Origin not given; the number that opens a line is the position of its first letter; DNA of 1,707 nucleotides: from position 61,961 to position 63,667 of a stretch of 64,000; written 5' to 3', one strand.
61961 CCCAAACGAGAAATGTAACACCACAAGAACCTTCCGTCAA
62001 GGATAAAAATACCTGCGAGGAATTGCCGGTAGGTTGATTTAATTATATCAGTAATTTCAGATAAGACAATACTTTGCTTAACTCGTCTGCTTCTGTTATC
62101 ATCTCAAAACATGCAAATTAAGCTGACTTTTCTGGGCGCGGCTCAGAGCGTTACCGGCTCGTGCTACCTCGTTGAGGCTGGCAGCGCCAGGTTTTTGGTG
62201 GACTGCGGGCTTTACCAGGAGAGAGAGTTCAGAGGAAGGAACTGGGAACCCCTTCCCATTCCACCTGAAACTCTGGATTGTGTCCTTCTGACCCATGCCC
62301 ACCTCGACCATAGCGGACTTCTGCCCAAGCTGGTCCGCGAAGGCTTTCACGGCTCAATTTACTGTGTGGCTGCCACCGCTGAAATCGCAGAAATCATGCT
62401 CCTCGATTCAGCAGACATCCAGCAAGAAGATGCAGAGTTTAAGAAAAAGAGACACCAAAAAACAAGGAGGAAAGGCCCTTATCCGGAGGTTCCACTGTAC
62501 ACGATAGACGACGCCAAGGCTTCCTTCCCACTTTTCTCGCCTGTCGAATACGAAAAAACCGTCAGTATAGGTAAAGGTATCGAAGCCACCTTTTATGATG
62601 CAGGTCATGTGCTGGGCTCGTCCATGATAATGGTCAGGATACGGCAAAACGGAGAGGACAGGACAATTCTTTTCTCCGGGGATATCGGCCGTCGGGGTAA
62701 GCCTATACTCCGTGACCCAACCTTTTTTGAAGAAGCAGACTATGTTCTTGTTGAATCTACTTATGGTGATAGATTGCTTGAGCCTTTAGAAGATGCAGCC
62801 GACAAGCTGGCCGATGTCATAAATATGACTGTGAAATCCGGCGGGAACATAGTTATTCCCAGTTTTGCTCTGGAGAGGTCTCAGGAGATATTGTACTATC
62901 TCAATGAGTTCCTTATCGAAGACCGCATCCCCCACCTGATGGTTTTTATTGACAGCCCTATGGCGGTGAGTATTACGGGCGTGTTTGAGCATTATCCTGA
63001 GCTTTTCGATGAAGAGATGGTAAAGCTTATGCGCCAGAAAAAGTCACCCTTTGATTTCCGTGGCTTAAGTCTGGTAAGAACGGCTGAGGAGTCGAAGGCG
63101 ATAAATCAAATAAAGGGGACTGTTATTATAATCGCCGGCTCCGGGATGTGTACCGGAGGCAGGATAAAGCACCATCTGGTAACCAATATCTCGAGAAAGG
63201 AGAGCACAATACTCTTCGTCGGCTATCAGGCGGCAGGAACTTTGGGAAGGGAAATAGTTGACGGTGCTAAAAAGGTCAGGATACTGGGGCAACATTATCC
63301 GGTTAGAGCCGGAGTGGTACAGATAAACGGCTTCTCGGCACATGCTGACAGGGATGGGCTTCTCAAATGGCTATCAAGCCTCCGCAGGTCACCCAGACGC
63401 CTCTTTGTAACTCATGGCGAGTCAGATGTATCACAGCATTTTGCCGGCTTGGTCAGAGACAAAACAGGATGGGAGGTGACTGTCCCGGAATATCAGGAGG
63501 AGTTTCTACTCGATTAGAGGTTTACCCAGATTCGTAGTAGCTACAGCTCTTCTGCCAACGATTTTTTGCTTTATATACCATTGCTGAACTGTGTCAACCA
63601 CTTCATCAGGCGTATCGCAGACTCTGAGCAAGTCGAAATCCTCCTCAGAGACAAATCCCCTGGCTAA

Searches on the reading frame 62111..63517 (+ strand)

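Call 63: search_protein_families(library=pfam, proteins=[window:62111-63517:+], max_evalue=1e-8)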
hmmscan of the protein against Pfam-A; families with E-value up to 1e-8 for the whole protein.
window:62111-63517:+ (468 aa): 4 families
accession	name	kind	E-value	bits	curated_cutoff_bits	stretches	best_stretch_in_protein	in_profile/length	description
PF10996.14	Beta-Casp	-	1.7e-38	132.3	27.7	1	258-382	2-120/120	Beta-Casp domain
PF07521.17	RMMBL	-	1.5e-18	67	21.6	1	396-459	2-63/63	Zn-dependent metallo-hydrolase RNA specificity domain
PF00753.33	Lactamase_B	-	1.6e-15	58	22.7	1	16-204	6-164/196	Metallo-beta-lactamase superfamily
PF16661.11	Lactamase_B_6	-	2.1e-11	44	27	1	20-176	1-150/193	Metallo-beta-lactamase superfamily domain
